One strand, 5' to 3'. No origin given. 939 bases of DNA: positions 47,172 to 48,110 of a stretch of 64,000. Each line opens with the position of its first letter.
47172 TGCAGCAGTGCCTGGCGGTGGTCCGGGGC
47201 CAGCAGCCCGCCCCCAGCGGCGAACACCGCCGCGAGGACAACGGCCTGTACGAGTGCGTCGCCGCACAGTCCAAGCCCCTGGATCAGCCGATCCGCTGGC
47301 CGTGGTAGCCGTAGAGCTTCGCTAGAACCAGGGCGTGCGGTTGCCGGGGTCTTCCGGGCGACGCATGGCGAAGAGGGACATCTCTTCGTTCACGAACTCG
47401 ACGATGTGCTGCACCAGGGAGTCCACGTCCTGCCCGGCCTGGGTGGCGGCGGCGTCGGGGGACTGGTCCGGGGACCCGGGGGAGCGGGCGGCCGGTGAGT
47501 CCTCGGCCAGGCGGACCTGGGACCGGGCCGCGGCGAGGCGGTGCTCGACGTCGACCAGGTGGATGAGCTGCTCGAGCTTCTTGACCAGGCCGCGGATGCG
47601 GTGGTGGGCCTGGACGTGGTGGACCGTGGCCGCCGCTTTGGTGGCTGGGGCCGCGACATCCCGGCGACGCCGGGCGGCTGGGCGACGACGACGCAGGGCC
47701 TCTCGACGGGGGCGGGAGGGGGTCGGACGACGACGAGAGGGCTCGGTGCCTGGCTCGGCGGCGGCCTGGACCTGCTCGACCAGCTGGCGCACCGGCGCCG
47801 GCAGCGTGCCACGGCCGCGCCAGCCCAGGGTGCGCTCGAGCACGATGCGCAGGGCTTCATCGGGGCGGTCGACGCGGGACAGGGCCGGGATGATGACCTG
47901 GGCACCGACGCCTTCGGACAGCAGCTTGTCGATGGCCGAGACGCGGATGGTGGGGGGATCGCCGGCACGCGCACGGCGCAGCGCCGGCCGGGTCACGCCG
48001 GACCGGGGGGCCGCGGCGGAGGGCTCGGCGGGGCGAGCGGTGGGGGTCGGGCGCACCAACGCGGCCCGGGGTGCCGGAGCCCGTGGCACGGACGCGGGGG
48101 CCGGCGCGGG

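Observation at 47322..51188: A ~1,285-aa Ala/Pro/Arg-rich, mostly low-complexity basic protein embedded between glycan-modification genes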

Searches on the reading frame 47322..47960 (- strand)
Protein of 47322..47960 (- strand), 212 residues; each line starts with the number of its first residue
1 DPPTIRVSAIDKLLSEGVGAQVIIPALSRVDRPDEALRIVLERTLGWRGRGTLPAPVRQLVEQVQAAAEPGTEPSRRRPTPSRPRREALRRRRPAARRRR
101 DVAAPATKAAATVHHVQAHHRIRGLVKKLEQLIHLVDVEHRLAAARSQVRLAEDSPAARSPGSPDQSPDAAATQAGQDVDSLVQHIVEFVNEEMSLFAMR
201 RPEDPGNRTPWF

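Call 15: find_homologous_proteins(query=A2, max_evalue=0.01)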
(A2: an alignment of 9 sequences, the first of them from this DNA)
Query A2 (9 sequences) (212 aa, profile of the alignment): 5 proteins with E <= 0.01 among 8000 candidates.
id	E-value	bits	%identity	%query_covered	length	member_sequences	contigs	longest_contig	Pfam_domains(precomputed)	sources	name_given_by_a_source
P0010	6.1e-111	387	79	99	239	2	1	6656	-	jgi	-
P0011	9.9e-103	360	75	99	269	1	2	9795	-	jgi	jgi:hypothetical protein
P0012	4.8e-101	355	80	92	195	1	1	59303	-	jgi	jgi:hypothetical protein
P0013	7.1e-93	328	68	99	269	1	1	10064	-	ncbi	-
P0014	5.6e-90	319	78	83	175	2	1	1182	-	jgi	jgi:hypothetical protein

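Call 18: search_solved_structures(query=A2, max_evalue=10)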
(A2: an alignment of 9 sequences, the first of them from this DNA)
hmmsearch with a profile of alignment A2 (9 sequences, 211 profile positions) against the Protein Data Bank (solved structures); distinct sequences matched with E-value up to 10: 0.

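Call 19: find_related_loci(query=A2, collection=genome_contigs, flank=10000)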
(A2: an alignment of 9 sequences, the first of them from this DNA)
Query A2 (212 aa) in genome_contigs; peptide patterns used: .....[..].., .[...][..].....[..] (x = any residue, [..] = any of these).
153 stretches matched a pattern; 6 encode a relative of the query (tblastn E <= 1e-3); 6 distinct loci.
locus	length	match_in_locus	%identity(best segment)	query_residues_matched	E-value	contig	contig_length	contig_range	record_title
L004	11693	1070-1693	78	6-212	7e-94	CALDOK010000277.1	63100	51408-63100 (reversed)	MAG TPA_asm: uncultured proteobacterium isolate ERR2206791_bin.36_CONCOCT_v1.1_MAG genome assembly, contig: ERZ890953.54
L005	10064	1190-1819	68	3-212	1e-75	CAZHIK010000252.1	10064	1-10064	MAG TPA_asm: uncultured Enterobacterales bacterium isolate SRP167671_co1_110 genome assembly, contig: NODE_7930_length_1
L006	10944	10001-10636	63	2-212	3e-72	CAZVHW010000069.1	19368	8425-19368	MAG TPA_asm: uncultured Enterobacterales bacterium isolate SRP308112_co1_406 genome assembly, contig: NODE_4477_length_1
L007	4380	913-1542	56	5-212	3e-54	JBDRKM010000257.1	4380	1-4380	MAG: Pseudomonadota bacterium isolate MEGAHIT-group-1.708 k141_10998445, whole genome shotgun sequence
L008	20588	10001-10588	54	8-203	1e-51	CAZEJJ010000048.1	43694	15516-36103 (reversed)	MAG TPA_asm: uncultured Enterobacterales bacterium isolate binchicken_co141_421 genome assembly, contig: NODE_3746_lengt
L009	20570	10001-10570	39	10-212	3e-30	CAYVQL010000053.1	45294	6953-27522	MAG TPA_asm: uncultured Enterobacterales bacterium isolate SRP077602_co7_23 genome assembly, contig: NODE_3663_length_45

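Call 21: search_protein_representatives(alignment_id=A2)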
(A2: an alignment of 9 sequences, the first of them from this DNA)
Query: 9 sequences, 211 profile positions. Proteins with E-value up to 0.001 (for the whole library): 210; up to 1e-10: 138; up to 1e-30: 9. The best 150 are listed.
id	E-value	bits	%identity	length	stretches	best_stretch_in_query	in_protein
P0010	2.0e-111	387.2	-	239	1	2-211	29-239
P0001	1.7e-109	380.8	-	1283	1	3-211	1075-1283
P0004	3.4e-108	376.6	-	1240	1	2-211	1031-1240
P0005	6.4e-106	369.2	-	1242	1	2-211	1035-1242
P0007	3.8e-105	366.7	-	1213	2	2-211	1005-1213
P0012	1.5e-101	354.9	-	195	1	18-211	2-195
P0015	1.1e-43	165.8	-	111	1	103-211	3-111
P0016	7.0e-41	156.7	-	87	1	125-211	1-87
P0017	1.2e-37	146.1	-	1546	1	7-211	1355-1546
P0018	1.0e-28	117.0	-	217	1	22-211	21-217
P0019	2.8e-28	115.5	-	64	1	148-211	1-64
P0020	2.9e-27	112.2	-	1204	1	19-211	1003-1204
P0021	2.8e-24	102.4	-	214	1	19-210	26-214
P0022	2.7e-22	95.9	-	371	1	22-211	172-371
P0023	7.1e-22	94.6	-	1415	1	22-211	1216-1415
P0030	9.4e-21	90.9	-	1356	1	16-206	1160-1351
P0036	1.4e-19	87.1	-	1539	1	21-211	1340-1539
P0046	4.9e-18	82.0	-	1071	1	20-211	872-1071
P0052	1.8e-17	80.2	-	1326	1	21-209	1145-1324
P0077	9.0e-16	74.6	-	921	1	20-211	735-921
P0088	4.9e-15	72.2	-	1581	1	21-203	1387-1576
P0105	9.3e-14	68.0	-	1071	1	19-211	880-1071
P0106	1.0e-13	67.9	-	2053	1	21-202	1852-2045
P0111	6.8e-13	65.2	-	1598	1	20-211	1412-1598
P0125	7.9e-12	61.7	-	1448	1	19-211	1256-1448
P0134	2.1e-11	60.3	-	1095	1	20-210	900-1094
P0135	2.2e-11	60.3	-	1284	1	20-206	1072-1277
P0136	3.5e-11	59.6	-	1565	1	21-206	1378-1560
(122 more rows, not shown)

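Call 23: find_encoding_contigs(protein=P0020, flank=10000, max_places=2)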
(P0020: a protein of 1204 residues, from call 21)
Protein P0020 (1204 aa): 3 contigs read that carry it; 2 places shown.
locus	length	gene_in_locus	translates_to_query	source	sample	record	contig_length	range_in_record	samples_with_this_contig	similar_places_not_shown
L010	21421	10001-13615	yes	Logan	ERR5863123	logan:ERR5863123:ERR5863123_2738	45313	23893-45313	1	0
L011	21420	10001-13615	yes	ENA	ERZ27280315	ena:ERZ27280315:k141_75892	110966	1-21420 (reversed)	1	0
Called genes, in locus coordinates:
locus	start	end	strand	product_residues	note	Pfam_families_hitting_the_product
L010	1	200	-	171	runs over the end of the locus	PF13699:eCIS_core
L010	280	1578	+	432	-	PF01979:Amidohydro_1, PF07969:Amidohydro_3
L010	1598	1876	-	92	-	-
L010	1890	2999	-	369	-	PF01546:Peptidase_M20, PF07687:M20_dimer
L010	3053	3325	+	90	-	PF07660:STN (weak)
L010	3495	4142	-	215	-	-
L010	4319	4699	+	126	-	-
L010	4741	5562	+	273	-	PF14065:Pvc16_N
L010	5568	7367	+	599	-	PF04984:Phage_sheath_1, PF17482:Phage_sheath_1C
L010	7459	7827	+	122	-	-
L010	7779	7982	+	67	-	PF20546:DUF6760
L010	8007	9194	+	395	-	PF04984:Phage_sheath_1, PF17482:Phage_sheath_1C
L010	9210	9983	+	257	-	PF06841:Phage_T4_gp19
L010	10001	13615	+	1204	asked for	PF27023:6BHPP (faint)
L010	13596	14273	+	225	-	PF19266:CIS_tube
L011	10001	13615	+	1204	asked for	PF27023:6BHPP (faint)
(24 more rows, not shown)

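Call 24: find_encoding_contigs(protein=P0030, flank=10000, max_places=2)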
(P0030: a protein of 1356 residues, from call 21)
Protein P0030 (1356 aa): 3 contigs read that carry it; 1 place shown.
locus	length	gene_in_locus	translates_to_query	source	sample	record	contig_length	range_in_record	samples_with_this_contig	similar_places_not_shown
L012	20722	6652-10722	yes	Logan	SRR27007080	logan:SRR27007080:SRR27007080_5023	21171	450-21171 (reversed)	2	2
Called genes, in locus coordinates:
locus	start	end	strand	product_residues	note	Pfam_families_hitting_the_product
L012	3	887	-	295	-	?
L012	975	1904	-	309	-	PF06727:DUF1207 (faint)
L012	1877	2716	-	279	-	PF00072:Response_reg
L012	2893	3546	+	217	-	-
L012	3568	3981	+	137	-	-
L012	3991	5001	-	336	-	-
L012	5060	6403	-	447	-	PF02310:B12-binding, PF04055:Radical_SAM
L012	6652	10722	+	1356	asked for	-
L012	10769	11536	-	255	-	PF02544:Steroid_dh, PF06966:DUF1295 (weak)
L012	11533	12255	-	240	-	PF00535:Glycos_transf_2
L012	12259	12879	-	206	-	PF01351:RNase_HII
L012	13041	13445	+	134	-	-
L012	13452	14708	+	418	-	PF00884:Sulfatase, PF01663:Phosphodiest (weak), PF16347:SGSH_C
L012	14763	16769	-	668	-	PF13414:TPR_11 (faint), PF13428:TPR_14 (faint), PF13431:TPR_17 (faint), PF14561:TPR_20 (faint), PF23914:TPR_CcmH_CycH (faint), PF24575:TPR_Slam (faint), PF13432:TPR_16, PF14559:TPR_19 (weak), +11 more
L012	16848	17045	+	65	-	-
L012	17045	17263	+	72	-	-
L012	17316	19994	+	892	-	PF07690:MFS_1 (weak), PF01564:Spermine_synth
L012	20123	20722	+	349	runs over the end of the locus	?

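Call 26: find_encoding_contigs(protein=P0023, flank=10000, max_places=1)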
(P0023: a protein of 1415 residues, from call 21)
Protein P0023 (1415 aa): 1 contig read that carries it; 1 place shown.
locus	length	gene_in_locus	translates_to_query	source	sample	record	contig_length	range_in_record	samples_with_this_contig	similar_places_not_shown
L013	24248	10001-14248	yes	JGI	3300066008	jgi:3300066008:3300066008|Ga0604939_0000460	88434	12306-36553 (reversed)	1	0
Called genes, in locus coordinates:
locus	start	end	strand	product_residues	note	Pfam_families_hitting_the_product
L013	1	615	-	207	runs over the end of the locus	PF13699:eCIS_core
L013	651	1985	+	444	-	PF01979:Amidohydro_1, PF07969:Amidohydro_3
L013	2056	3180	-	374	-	PF04389:Peptidase_M28 (weak), PF01546:Peptidase_M20, PF07687:M20_dimer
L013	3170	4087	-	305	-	-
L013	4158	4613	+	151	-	-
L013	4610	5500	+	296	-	PF14065:Pvc16_N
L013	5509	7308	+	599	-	PF04984:Phage_sheath_1, PF17482:Phage_sheath_1C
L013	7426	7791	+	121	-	-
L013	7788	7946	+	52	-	PF20546:DUF6760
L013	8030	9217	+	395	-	PF04984:Phage_sheath_1, PF17482:Phage_sheath_1C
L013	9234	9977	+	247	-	PF06841:Phage_T4_gp19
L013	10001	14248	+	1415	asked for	-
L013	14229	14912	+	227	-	PF19266:CIS_tube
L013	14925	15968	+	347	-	PF24032:YQBQ (faint), PF05954:Phage_GPD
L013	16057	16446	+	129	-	PF04965:GPW_gp25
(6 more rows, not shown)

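Call 27: find_encoding_contigs(protein=P0106, flank=10000, max_places=1)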
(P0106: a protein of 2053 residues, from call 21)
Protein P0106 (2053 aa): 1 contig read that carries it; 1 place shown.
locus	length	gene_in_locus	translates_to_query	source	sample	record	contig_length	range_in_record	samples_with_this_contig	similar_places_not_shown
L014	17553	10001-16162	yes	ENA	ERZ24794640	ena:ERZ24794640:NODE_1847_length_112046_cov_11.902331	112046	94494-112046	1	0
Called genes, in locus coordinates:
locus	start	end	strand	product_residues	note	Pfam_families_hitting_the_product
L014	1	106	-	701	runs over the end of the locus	PF22977:WHD, PF00004:AAA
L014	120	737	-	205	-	PF13699:eCIS_core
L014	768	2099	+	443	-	PF07969:Amidohydro_3 (faint), PF01979:Amidohydro_1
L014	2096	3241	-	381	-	PF04389:Peptidase_M28 (weak), PF01546:Peptidase_M20, PF07687:M20_dimer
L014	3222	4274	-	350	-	-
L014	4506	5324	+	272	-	PF14065:Pvc16_N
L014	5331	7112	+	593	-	PF04984:Phage_sheath_1, PF17482:Phage_sheath_1C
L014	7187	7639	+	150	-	PF06841:Phage_T4_gp19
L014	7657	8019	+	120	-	-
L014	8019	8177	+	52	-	PF20546:DUF6760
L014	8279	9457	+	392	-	PF04984:Phage_sheath_1, PF17482:Phage_sheath_1C (weak)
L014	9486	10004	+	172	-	PF06841:Phage_T4_gp19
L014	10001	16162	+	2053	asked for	-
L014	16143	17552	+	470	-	?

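Call 40: find_encoding_contigs(protein=P0135, flank=10000, max_places=1)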
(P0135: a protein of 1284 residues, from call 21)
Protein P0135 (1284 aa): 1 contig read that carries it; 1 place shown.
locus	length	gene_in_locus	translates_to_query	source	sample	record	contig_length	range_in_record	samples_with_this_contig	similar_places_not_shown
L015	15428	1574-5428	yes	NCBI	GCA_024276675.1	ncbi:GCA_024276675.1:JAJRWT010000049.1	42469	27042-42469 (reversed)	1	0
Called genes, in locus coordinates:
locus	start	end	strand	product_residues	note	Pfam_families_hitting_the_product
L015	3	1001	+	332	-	?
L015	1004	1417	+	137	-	PF01894:YjbQ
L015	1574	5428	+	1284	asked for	-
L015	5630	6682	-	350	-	PF01244:Peptidase_M19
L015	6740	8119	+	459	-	PF05935:Arylsulfotrans (faint)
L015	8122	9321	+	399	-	PF13620:CarboxypepD_reg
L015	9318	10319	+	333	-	-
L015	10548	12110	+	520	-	PF01554:MatE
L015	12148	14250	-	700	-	PF01364:Peptidase_C25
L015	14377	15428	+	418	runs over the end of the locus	-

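Call 41: find_encoding_contigs(protein=P0052, flank=10000, max_places=1)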
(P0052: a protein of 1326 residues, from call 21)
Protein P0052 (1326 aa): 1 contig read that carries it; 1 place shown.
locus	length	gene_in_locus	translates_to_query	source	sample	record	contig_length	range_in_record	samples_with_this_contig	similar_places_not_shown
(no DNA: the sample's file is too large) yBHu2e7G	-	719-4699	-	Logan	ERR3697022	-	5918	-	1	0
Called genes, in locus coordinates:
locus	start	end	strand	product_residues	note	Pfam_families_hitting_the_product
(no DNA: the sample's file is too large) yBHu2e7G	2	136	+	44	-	?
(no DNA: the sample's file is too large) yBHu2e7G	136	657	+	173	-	PF06841:Phage_T4_gp19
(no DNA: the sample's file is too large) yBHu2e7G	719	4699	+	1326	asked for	-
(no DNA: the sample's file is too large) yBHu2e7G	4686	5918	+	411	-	?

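Call 42: find_encoding_contigs(protein=P0134, flank=10000, max_places=1)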
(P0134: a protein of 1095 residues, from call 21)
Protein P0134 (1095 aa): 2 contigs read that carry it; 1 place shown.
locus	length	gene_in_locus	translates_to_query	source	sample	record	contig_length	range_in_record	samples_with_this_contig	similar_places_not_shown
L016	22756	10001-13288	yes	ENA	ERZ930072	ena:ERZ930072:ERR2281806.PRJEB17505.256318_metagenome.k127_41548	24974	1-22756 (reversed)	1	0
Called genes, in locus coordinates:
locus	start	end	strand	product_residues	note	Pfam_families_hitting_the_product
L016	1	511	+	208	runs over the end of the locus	PF13699:eCIS_core (weak)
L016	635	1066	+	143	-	-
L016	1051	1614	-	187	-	-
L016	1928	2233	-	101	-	PF19682:DUF6184 (weak)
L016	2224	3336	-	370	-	PF01546:Peptidase_M20, PF07687:M20_dimer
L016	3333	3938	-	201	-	-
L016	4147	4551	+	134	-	-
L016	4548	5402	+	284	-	PF14065:Pvc16_N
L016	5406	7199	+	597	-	PF04984:Phage_sheath_1, PF17482:Phage_sheath_1C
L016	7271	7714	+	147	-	PF06841:Phage_T4_gp19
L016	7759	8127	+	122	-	-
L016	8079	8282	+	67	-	PF20546:DUF6760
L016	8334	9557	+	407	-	PF04984:Phage_sheath_1 (weak), PF17482:Phage_sheath_1C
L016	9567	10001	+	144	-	PF06841:Phage_T4_gp19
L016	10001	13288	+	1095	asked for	-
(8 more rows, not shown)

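Call 48: search_protein_families(library=pfam, proteins=[P0106, P0088, P0111, P0136, P0036, P0125], max_evalue=0.1)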
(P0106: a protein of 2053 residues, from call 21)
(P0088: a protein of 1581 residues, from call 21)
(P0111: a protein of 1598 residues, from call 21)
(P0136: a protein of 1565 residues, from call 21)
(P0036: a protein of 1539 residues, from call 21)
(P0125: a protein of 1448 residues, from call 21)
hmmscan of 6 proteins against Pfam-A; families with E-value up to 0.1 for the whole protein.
P0106 (2053 aa): 0 families

P0088 (1581 aa): 0 families

P0111 (1598 aa): 0 families

P0136 (1565 aa): 0 families

P0036 (1539 aa): 0 families

P0125 (1448 aa): 0 families

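Call 49: search_protein_families(library=phrogs, proteins=[P0020, P0023, P0134, P0030, P0077], max_evalue=0.1)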
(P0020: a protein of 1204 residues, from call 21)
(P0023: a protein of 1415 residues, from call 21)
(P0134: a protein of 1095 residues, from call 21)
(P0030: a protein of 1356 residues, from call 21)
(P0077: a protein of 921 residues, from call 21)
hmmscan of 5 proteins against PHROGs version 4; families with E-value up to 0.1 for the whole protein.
P0020 (1204 aa): 0 families

P0023 (1415 aa): 0 families

P0134 (1095 aa): 0 families

P0030 (1356 aa): 0 families

P0077 (921 aa): 0 families

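Call 54: predict_structure(alignment_id=A4)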
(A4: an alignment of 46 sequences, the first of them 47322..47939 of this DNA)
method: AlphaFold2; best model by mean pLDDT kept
length: 205 residues; sequences in the alignment: 46
mean_pLDDT: 66.4   pTM: 0.34
mean pLDDT of the five models: 66.4, 65.8, 65.5, 65.4, 61.1
residues with pLDDT >= 90: 0; 70-90: 100; 50-70: 75; < 50: 30
segments of 3 or more residues with pLDDT < 50: 2-7, 65-72, 87-89
pLDDT, mean of each block of 10 residues (from residue 1): 49 71 78 77 67 75 53 51 50 49 56 75 78 82 78 56 68 79 82 64 45
secondary structure, 60 per line:
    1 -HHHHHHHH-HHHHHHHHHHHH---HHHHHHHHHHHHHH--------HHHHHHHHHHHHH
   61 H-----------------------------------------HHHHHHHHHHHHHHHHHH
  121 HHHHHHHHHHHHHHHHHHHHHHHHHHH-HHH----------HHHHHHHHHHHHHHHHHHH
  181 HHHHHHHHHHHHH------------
elements in order: H2-9 H11-22 H26-39 H48-61 H103-147 H162-193

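Call 56: fold_search(model_id=the predicted structure, library=pdb)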
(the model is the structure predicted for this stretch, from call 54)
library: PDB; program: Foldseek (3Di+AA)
matches with E <= 10: 0; with E <= 0.001: 0
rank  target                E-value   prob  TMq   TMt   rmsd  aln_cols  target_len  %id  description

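Call 61: find_related_loci(query=A5, collection=metagenome_contigs, flank=10000)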
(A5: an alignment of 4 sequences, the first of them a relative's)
Query A5 (599 aa) in metagenome_contigs; peptide patterns used: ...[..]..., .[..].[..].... (x = any residue, [..] = any of these).
600 stretches matched a pattern (row limit reached: there are more); 108 encode a relative of the query (tblastn E <= 1e-3); the best 80 are kept; 80 distinct loci.
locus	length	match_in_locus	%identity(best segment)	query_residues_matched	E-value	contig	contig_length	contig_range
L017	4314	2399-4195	95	1-599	0e+0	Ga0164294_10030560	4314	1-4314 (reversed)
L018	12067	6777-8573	86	1-599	0e+0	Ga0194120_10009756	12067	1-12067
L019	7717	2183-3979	86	1-599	0e+0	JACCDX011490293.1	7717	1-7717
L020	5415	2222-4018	86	1-599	0e+0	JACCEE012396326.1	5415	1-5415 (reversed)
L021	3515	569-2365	86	1-599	0e+0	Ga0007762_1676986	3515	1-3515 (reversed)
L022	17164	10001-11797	86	1-599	0e+0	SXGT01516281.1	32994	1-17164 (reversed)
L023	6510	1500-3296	85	1-599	0e+0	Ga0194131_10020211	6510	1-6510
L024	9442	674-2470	84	1-599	0e+0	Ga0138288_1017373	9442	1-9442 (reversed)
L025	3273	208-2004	85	1-599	0e+0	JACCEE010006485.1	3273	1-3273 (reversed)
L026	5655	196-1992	84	1-599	0e+0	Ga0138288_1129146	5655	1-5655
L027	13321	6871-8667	82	1-599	0e+0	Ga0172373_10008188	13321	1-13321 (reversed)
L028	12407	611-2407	82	1-599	0e+0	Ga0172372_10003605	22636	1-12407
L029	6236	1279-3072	83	1-599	0e+0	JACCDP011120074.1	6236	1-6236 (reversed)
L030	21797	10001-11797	82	1-599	0e+0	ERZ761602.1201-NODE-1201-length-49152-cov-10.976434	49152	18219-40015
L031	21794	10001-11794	80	1-599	0e+0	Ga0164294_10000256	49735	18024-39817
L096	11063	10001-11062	69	1-352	4e-164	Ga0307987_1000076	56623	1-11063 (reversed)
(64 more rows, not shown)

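Call 76: find_related_loci(query=A3, collection=viral_contigs, flank=10000)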
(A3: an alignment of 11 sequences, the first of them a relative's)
Query A3 (1204 aa) in viral_contigs; peptide patterns used: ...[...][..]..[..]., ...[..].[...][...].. (x = any residue, [..] = any of these).
54 stretches matched a pattern, but none encodes a relative of the query by tblastn (E <= 1e-3).

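Call 91: search_solved_structures(query=A3, max_evalue=1)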
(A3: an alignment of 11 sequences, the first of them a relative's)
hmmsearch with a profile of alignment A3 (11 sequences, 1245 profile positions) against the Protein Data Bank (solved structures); distinct sequences matched with E-value up to 1: 1.
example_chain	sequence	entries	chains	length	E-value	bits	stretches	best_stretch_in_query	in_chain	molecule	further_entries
4fbr_A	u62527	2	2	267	0.0011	20.9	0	792-839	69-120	Myxobacterial hemagglutinin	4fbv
